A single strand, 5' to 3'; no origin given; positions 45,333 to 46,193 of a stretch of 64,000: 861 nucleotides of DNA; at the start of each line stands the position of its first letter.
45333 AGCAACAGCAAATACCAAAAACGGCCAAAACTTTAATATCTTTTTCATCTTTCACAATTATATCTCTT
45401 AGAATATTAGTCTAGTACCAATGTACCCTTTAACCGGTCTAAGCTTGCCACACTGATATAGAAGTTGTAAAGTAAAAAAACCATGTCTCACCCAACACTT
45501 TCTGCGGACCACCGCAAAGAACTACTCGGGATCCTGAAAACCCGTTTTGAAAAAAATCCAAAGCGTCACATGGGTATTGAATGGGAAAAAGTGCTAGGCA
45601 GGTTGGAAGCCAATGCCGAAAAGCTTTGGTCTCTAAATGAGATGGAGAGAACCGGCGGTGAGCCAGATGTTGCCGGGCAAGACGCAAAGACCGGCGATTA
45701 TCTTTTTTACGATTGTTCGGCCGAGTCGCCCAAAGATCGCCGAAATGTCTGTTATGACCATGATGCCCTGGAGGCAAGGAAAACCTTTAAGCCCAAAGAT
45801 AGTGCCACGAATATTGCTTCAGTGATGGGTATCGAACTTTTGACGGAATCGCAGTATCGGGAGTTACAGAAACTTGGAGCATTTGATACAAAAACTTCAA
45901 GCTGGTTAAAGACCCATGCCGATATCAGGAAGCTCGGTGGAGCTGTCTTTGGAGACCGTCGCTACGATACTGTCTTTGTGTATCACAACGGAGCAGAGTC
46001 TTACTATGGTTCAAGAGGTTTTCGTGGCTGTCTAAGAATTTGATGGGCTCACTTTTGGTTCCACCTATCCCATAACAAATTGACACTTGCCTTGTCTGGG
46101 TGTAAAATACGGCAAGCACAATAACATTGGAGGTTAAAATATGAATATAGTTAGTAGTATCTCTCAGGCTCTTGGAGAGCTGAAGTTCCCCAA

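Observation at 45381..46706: Two-gene DUF4256 and TIR-like insert with E. coli-style expression signals inside the glycosylation locus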

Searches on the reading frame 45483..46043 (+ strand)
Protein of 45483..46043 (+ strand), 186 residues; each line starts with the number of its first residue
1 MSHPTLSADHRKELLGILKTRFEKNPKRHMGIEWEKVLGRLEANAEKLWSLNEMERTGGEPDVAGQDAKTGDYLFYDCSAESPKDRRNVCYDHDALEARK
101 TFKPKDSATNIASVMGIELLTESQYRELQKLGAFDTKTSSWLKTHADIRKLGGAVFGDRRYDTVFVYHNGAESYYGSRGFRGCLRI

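Call 4: search_protein_families(library=pfam, proteins=[window:45483-46043:+], max_evalue=1)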
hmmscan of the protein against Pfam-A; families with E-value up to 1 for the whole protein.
window:45483-46043:+ (186 aa): 2 families
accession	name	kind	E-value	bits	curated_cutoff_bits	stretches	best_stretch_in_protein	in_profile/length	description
PF14066.11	DUF4256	-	6.9e-86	286.7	27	1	14-186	1-173/173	Protein of unknown function (DUF4256)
PF13309.12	HTH_22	-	0.24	11.9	29.6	0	95-117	31-53/63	HTH domain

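Call 5: search_protein_families(library=padloc, proteins=[window:45483-46043:+], max_evalue=1)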
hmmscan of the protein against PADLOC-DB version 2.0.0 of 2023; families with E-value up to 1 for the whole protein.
window:45483-46043:+ (186 aa): 0 families

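Call 6: search_protein_families(library=ncbifam, proteins=[window:45483-46043:+], max_evalue=1)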
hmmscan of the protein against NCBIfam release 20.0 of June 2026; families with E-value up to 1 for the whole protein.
window:45483-46043:+ (186 aa): 1 family
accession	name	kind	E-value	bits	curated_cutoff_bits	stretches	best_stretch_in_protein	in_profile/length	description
TIGR01225.1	hutH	equivalog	0.17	10.3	539.15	1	92-160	412-477/506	histidine ammonia-lyase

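Call 23: find_homologous_proteins(query=window:45483-46043:+)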
Query window:45483-46043:+ (186 aa): 8000 proteins with E <= 0.001 among 8000 candidates; the best 120 are listed.
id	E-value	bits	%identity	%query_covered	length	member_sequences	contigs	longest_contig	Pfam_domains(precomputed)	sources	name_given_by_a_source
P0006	4.5e-123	426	100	100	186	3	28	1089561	PF14066.12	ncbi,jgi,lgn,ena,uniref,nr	ncbi:hypothetical protein A3K29_02875 [Candidatus Collierbacteria bacterium RIFOXYB2_FULL_46_14]|uni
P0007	6.6e-108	377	88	100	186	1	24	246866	PF14066.12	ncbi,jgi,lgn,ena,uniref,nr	ncbi:TPA: DUF4256 domain-containing protein [Candidatus Collierbacteria bacterium]|uniref:PF14066 fa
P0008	3.8e-91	322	77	97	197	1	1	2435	PF14066.12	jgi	jgi:hypothetical protein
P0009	5.3e-91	321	76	97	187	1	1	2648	PF14066.12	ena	-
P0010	8.0e-91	321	77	97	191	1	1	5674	PF14066.12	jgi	jgi:hypothetical protein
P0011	1.1e-90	320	78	97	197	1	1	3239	PF14066.12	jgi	jgi:hypothetical protein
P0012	1.4e-90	320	77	97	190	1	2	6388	PF14066.12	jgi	jgi:hypothetical protein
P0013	3.9e-90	319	77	97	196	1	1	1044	PF14066.12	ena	-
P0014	1.3e-89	317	76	97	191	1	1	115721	PF14066.12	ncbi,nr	ncbi:MAG: DUF4256 domain-containing protein [Chloroflexi bacterium]|nr:DUF4256 domain-containing pro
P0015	1.7e-89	317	75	100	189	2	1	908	PF14066.12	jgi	jgi:hypothetical protein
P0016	2.0e-89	316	74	97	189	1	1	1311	PF14066.12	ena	-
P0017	2.5e-89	316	76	97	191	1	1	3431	PF14066.12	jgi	jgi:hypothetical protein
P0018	2.6e-89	316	76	97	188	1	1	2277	PF14066.12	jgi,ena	-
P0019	2.6e-89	316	75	99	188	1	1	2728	PF14066.12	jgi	-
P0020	2.6e-89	316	76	97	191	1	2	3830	PF14066.12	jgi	-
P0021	2.8e-89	316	76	97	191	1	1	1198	PF14066.12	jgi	jgi:hypothetical protein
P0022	2.8e-89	316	75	99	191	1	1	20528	PF14066.12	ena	-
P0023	3.5e-89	315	75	100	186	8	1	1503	PF14066.12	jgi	jgi:hypothetical protein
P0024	4.4e-89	315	75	97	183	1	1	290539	PF14066.12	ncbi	-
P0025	4.5e-89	315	76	97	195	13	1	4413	PF14066.12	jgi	-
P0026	4.7e-89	315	76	97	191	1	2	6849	PF14066.12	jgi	jgi:Protein of unknown function (DUF4256)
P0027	4.9e-89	315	73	100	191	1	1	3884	PF14066.12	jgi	jgi:hypothetical protein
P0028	6.5e-89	315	75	100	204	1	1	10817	PF14066.12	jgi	jgi:hypothetical protein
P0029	6.6e-89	315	76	97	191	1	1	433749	PF14066.12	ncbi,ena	-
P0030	8.3e-89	314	76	97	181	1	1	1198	PF14066.12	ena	-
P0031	8.5e-89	314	76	97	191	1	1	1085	PF14066.12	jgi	jgi:hypothetical protein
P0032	8.9e-89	314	76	97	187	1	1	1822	PF14066.12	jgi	jgi:hypothetical protein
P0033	9.5e-89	314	76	97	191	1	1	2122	PF14066.12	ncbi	-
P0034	9.7e-89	314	76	97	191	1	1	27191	PF14066.12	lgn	-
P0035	1.0e-88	314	77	97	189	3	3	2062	PF14066.12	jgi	jgi:hypothetical protein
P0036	1.1e-88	314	75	97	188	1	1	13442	PF14066.12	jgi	jgi:hypothetical protein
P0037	1.1e-88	314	76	97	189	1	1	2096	PF14066.12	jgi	-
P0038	1.2e-88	314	74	100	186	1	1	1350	PF14066.12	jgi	jgi:hypothetical protein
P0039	1.2e-88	314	76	97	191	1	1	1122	PF14066.12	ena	-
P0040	1.2e-88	314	76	97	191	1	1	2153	PF14066.12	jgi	jgi:hypothetical protein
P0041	1.3e-88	314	75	97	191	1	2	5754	PF14066.12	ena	-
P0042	1.4e-88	314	76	97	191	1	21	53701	PF14066.12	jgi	jgi:hypothetical protein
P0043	1.5e-88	313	74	100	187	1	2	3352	PF14066.12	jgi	jgi:hypothetical protein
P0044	1.6e-88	313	76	97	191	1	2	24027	PF14066.12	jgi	jgi:hypothetical protein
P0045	1.8e-88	313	76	97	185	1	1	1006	PF14066.12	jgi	jgi:hypothetical protein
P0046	1.9e-88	313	75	98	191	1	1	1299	PF14066.12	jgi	jgi:hypothetical protein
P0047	2.0e-88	313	76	97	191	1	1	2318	PF14066.12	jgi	jgi:hypothetical protein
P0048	2.4e-88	313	75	100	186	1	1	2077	PF14066.12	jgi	jgi:Protein of unknown function (DUF4256)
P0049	2.4e-88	313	75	97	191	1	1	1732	PF14066.12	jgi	jgi:hypothetical protein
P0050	2.5e-88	313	75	97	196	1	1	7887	PF14066.12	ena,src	-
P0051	2.5e-88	313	75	97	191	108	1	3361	PF14066.12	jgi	jgi:hypothetical protein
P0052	2.6e-88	313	75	97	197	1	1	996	PF14066.12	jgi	jgi:Protein of unknown function (DUF4256)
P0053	2.6e-88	313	73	97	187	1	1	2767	PF14066.12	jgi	jgi:hypothetical protein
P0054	2.6e-88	313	75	100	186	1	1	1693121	PF14066.12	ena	-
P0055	2.6e-88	313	76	97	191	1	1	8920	PF14066.12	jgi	jgi:hypothetical protein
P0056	2.7e-88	313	74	98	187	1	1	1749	PF14066.12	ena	-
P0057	2.7e-88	313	75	97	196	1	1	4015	PF14066.12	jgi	-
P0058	3.1e-88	312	75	97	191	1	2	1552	PF14066.12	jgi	jgi:hypothetical protein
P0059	3.5e-88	312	75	97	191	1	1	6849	PF14066.12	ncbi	-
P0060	3.6e-88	312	74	100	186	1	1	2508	PF14066.12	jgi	jgi:hypothetical protein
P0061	3.7e-88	312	74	100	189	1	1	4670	PF14066.12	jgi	jgi:uncharacterized protein DUF4256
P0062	3.8e-88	312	75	97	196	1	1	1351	PF14066.12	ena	-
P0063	4.3e-88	312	75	97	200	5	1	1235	PF14066.12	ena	-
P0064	4.3e-88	312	73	99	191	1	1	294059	PF14066.12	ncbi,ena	-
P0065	5.2e-88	312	76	97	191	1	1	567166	PF14066.12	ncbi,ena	-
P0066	6.1e-88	311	75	97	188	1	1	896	PF14066.12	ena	-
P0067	6.3e-88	311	75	97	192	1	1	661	PF14066.12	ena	-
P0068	6.8e-88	311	75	97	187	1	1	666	PF14066.12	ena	-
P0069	7.0e-88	311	76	97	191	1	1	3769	PF14066.12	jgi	jgi:hypothetical protein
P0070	7.5e-88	311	75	97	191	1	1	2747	PF14066.12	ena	-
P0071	7.6e-88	311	74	99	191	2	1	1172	PF14066.12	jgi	jgi:hypothetical protein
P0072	7.9e-88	311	75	98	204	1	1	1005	PF14066.12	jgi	-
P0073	8.2e-88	311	74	100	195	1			PF14066.12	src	-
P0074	8.5e-88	311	73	100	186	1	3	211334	PF14066.12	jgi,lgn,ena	-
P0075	8.8e-88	311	77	97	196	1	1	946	PF14066.12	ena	-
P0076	9.0e-88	311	73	97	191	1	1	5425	PF14066.12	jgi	jgi:hypothetical protein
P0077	9.1e-88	311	75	97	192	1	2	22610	PF14066.12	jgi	jgi:hypothetical protein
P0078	9.1e-88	311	75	97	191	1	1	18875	PF14066.12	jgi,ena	-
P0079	9.2e-88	311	76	97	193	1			PF14066.12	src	-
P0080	9.4e-88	311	74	100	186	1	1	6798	PF14066.12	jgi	-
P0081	9.9e-88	311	76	97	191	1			PF14066.12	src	-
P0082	1.0e-87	311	76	97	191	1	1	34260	PF14066.12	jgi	jgi:hypothetical protein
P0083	1.0e-87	311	76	97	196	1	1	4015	PF14066.12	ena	-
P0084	1.1e-87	311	75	97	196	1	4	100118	PF14066.12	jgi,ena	jgi:hypothetical protein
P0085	1.1e-87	311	76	97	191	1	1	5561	PF14066.12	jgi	-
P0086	1.2e-87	311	73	97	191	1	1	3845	PF14066.12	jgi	jgi:hypothetical protein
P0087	1.2e-87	311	76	97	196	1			PF14066.12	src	-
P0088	1.3e-87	310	74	97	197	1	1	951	PF14066.12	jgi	jgi:hypothetical protein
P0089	1.3e-87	310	74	99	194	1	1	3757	PF14066.12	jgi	jgi:hypothetical protein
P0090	1.4e-87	310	73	100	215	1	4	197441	PF14066.12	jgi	jgi:hypothetical protein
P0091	1.5e-87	310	74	97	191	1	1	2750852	PF14066.12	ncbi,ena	-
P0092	1.5e-87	310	74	97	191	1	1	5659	PF14066.12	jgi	jgi:hypothetical protein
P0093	1.6e-87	310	75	97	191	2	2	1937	PF14066.12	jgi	-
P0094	1.6e-87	310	76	97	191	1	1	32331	PF14066.12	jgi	jgi:hypothetical protein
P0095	1.6e-87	310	76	97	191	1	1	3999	PF14066.12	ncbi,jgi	-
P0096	1.7e-87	310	74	99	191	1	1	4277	PF14066.12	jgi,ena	jgi:hypothetical protein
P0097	1.8e-87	310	75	97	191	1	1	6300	PF14066.12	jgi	jgi:hypothetical protein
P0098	1.9e-87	310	75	98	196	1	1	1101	PF14066.12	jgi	-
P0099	2.0e-87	310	74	97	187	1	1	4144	PF14066.12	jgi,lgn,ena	-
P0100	2.0e-87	310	74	97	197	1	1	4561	PF14066.12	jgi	-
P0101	2.0e-87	310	75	97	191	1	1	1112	PF14066.12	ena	-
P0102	2.0e-87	310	73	97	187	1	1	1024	PF14066.12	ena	-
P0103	2.1e-87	310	75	97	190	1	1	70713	PF14066.12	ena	-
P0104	2.1e-87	310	74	99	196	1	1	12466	PF14066.12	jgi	jgi:hypothetical protein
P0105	2.1e-87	310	74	97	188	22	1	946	PF14066.12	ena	-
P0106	2.2e-87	310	75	97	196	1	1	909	PF14066.12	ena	-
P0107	2.2e-87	310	73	97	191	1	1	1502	PF14066.12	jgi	jgi:hypothetical protein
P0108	2.3e-87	310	76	97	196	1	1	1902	PF14066.12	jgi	jgi:hypothetical protein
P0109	2.3e-87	310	75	97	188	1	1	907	PF14066.12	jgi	jgi:hypothetical protein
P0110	2.3e-87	310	73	97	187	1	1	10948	PF14066.12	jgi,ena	-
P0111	2.3e-87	310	75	97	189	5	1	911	PF14066.12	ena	-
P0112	2.3e-87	310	75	97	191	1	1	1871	PF14066.12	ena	-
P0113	2.3e-87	310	74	97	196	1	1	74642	PF14066.12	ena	-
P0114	2.4e-87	310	74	99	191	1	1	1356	PF14066.12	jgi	jgi:hypothetical protein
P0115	2.7e-87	309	75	97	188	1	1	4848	PF14066.12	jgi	jgi:hypothetical protein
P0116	2.7e-87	309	75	97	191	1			PF14066.12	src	-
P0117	2.8e-87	309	75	97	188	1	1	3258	PF14066.12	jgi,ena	-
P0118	2.9e-87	309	74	97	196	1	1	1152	PF14066.12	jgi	jgi:hypothetical protein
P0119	2.9e-87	309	75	97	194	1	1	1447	PF14066.12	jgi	jgi:hypothetical protein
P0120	3.0e-87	309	75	98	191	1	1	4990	PF14066.12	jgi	jgi:Protein of unknown function (DUF4256)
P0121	3.0e-87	309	75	97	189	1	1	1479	PF14066.12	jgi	-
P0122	3.1e-87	309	74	97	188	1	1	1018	PF14066.12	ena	-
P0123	3.1e-87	309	73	97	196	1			PF14066.12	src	-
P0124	3.2e-87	309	75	97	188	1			PF14066.12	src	-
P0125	3.2e-87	309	75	97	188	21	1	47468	PF14066.12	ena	-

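Call 25: find_related_loci(query=window:45483-46043:+, collection=genome_contigs, flank=5000)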
Query window:45483-46043:+ (186 aa) in genome_contigs; peptide patterns used: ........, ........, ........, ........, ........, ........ (x = any residue, [..] = any of these).
599 stretches matched a pattern (row limit reached: there are more); 578 encode a relative of the query (tblastn E <= 1e-3); the best 80 are kept; 80 distinct loci.
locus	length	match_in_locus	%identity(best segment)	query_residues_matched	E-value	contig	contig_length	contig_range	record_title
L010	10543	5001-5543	75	6-186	1e-93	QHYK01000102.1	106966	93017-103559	MAG: Acidobacteria bacterium isolate gp2 AA90 14_0927_12_20cm_scaffold_415_curated, whole genome shotgun sequence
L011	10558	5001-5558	76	1-186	1e-93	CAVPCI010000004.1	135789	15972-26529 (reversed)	MAG: uncultured Acidobacteriota bacterium isolate MFD10064.bin.1.97 genome assembly, contig: contig_12904, whole genome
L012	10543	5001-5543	75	6-186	5e-93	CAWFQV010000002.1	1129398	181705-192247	MAG: uncultured Acidobacteriota bacterium isolate MFD00964.bin.2.152 genome assembly, contig: contig_21328, whole genome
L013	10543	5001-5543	75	6-186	8e-93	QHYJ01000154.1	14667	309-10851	MAG: Acidobacteria bacterium isolate gp2 AA91 14_0903_13_30cm_scaffold_1682968_e_2978_curated, whole genome shotgun sequ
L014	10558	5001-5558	73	1-186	7e-92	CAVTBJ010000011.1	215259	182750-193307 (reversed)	MAG: Terriglobia bacterium isolate MFD02416.bin.2.248 genome assembly, contig: contig_84434, whole genome shotgun sequen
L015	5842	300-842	74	6-186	5e-92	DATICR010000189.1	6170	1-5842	MAG TPA_asm: Ignavibacteriaceae bacterium isolate SMAG_U16321 k141_1029868, whole genome shotgun sequence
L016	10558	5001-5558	72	1-186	4e-91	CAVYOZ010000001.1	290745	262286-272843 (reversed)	MAG: Terriglobia bacterium isolate MFD06298.bin.2.10 genome assembly, contig: contig_10808, whole genome shotgun sequenc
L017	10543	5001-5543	73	6-186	6e-91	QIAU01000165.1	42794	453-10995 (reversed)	MAG: Acidobacteria bacterium isolate gp1 AA121 14_0903_12_30cm_scaffold_263_curated, whole genome shotgun sequence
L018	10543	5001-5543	73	6-186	5e-91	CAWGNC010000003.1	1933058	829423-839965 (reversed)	MAG: uncultured Acidobacteriaceae bacterium isolate MFD01138.bin.1.37 genome assembly, contig: contig_20474, whole genom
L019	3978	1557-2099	73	6-186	3e-91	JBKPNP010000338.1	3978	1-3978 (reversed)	MAG: Acidobacteriota bacterium isolate GS_HAYS_MAG_00037 GS_HAYS_000001840994, whole genome shotgun sequence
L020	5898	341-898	73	6-186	8e-91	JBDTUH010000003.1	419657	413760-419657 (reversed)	MAG: Chitinophagaceae bacterium isolate cluster3_bin.4 NODE_7_length_419657_cov_12.567512, whole genome shotgun sequence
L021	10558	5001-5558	72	1-186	2e-90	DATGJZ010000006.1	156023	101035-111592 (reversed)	MAG TPA_asm: Candidatus Angelobacter sp. isolate SMAG_U9846 k141_937206, whole genome shotgun sequence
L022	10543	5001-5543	73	6-186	2e-90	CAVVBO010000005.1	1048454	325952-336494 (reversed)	MAG: uncultured Acidobacteriaceae bacterium isolate MFD02671.bin.2.9 genome assembly, contig: contig_35140, whole genome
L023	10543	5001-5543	73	6-186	2e-90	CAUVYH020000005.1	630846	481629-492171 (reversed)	MAG: Bacteroidales bacterium isolate c703f99e-db57-444c-bdd0-d6cc6e68c7ba genome assembly, contig: contig_5, whole genom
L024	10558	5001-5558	72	1-186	4e-90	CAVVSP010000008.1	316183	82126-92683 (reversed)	MAG: uncultured Acidobacteriaceae bacterium isolate MFD01213.bin.2.106 genome assembly, contig: contig_20322, whole geno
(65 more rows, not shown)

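Call 33: search_protein_families(library=pfam, alignment_id=A3, max_evalue=0.001)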
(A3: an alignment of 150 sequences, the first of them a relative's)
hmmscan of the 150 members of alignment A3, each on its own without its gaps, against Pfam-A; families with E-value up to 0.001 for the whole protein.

A. member 1, L010:4539-4868:+ (110 aa): 0 families

B. families by the number of members that match (of 150 scanned): 172 families (the first 25 are shown)
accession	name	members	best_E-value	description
PF13376.11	OmdA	5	5.1e-21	Bacteriocin-protection, YdeI or OmpD-Associated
PF08818.16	DUF1801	5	4.6e-19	Domain of unknown function (DU1801)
PF13302.13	Acetyltransf_3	4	4.1e-15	Acetyltransferase (GNAT) domain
PF13564.11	DoxX_2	3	3.1e-23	DoxX-like family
PF00903.31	Glyoxalase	3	3.7e-20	Glyoxalase/Bleomycin resistance protein/Dioxygenase superfamily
PF00583.31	Acetyltransf_1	3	9.6e-18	Acetyltransferase (GNAT) family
PF12680.13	SnoaL_2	3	1.3e-16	SnoaL-like domain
PF13847.12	Methyltransf_31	3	1.1e-13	Methyltransferase domain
PF13673.13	Acetyltransf_10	3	1.6e-13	Acetyltransferase (GNAT) domain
PF13460.12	NAD_binding_10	3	9.5e-13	NAD(P)H-binding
PF01370.27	Epimerase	3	1.3e-10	NAD dependent epimerase/dehydratase family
PF13508.13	Acetyltransf_7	3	1.7e-10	Acetyltransferase (GNAT) domain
PF07366.18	SnoaL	3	7.6e-08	SnoaL-like polyketide cyclase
PF13649.12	Methyltransf_25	3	5.2e-07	Methyltransferase domain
PF13561.12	adh_short_C2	2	4.3e-55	Enoyl-(Acyl carrier protein) reductase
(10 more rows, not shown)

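Call 46: search_solved_structures(query=A6, max_evalue=10)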
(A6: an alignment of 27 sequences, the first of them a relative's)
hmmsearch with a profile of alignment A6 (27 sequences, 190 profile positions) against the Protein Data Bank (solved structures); distinct sequences matched with E-value up to 10: 4.
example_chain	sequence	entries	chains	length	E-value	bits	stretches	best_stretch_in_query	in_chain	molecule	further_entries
4f55_A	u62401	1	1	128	0.36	13.4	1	137-161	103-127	Spore cortex-lytic enzyme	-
4fet_B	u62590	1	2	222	0.78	12.3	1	138-161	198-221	Spore cortex-lytic enzyme prepeptide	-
4mi7_A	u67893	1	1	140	1.4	11.5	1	67-112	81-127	Bacteriophage encoded virulence factor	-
5y6p_c2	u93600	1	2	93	1.5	11.3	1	128-161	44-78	LC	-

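Call 53: predict_structure(alignment_id=A6)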
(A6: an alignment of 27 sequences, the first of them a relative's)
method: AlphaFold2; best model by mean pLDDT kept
length: 186 residues; sequences in the alignment: 27
mean_pLDDT: 64.6   pTM: 0.46
mean pLDDT of the five models: 64.6, 63.9, 55.1, 53.9, 51.1
residues with pLDDT >= 90: 17; 70-90: 64; 50-70: 60; < 50: 45
segments of 3 or more residues with pLDDT < 50: 77-96, 168-186
pLDDT, mean of each block of 10 residues (from residue 1): 73 93 80 89 84 66 73 58 32 44 59 73 77 58 71 63 57 29 35
secondary structure, 60 per line:
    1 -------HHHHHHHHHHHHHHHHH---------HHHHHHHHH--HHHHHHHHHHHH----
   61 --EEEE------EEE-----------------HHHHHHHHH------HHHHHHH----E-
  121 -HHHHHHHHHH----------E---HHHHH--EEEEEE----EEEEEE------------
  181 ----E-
elements in order: H8-24 H34-42 H45-56 E63-66 E73-75 H93-101 H108-114 H122-131 H146-150 E153-158 E163-168

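Call 56: search_protein_families(library=phrogs, proteins=[window:45483-46043:+], max_evalue=0.1)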
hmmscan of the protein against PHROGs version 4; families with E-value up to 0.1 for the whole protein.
window:45483-46043:+ (186 aa): 0 families

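Call 67: search_dna_similar(query=window:45483-46043:+, collection=plasmids, mode=protein, max_rows=15)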
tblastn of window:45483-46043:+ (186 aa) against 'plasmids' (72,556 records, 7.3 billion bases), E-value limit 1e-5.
Records with a match: 14; places in all: 14; records where one place covers at least 80% of the query: 14.
Best place of each record, by identity: 60-80% 7; <60% 7.
By first word of the organism name: Acinetobacter 5; Bacillus 3; Peribacillus 2; Variovorax 2; Eleftheria 1; Mycoplasmopsis 1.
By predicted mobility (MOB-suite, as given by PLSDB): non-mobilizable 11; mobilizable 2; conjugative 1.
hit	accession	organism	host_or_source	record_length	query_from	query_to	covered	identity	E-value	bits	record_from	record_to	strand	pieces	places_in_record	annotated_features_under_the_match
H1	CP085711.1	Bacillus sp. F19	single cell,soil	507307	6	186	97%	66.9%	3e-78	260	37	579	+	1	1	DUF4256 domain-containing protein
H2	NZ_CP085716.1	Peribacillus asahii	single cell,soil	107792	6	186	97%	66.9%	3e-76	254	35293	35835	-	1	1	DUF4256 domain-containing protein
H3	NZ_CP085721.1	Peribacillus asahii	single cell,soil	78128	6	186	97%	66.3%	2e-76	255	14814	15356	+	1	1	DUF4256 domain-containing protein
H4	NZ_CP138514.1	Variovorax paradoxus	Legume root,PacBio whole genome assembly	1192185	5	186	98%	64.3%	2e-71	241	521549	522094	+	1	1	none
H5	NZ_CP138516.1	Variovorax paradoxus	Legume root,PacBio whole genome assembly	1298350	5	186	98%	64.3%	3e-71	240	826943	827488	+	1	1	none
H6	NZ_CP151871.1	Bacillus thuringiensis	tobacco,mixed culture,leaves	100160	6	186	97%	63.5%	2e-74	249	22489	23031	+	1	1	DUF4256 domain-containing protein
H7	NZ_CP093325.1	Bacillus sp. N5-665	whole organism,peat soil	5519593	6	186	97%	60.8%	2e-72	244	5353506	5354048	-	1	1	none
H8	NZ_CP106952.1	Eleftheria terrae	soil sample,soil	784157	6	186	97%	59.7%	1e-64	221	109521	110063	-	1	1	DUF4256 domain-containing protein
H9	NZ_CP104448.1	Acinetobacter baumannii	Homo sapiens,sputum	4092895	1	186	100%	57.0%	1e-66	227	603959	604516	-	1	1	none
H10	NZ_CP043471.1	Acinetobacter baumannii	Homo sapiens,Skin/Wound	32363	1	186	100%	55.9%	4e-66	225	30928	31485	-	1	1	DUF4256 domain-containing protein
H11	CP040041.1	Acinetobacter baumannii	Homo sapiens,blood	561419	1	186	100%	55.9%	4e-66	225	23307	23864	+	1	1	DUF4256 domain-containing protein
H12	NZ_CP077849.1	Acinetobacter baumannii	Homo sapiens,Rectal swab_P28_BU14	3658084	1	186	100%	55.9%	4e-66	225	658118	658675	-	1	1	none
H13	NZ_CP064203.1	Acinetobacter baumannii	Homo sapiens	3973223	1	186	100%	55.9%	4e-66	225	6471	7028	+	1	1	none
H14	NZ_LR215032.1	Mycoplasmopsis gallopavonis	Bird (Turkey),Air sacs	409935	12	186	94%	41.6%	7e-29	119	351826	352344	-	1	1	DUF4256 domain-containing protein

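Call 68: search_dna_similar(query=window:45483-46043:+, collection=phages, mode=protein, max_rows=10)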
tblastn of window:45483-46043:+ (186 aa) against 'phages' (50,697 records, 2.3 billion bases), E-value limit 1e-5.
Records with a match: 2; places in all: 2; records where one place covers at least 80% of the query: 2.
Best place of each record, by identity: <60% 2.
By first word of the organism name: Acinetobacter 2.
By host as written in the record: - 2.
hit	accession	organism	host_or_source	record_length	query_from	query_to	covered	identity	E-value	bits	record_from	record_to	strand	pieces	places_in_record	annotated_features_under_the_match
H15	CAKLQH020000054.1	Acinetobacter phage MD-2021a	not known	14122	1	186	100%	57.0%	3e-67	227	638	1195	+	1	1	Uncharacterised protein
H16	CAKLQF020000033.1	Acinetobacter phage MD-2021a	not known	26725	1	186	100%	57.0%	3e-67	227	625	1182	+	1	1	Uncharacterised protein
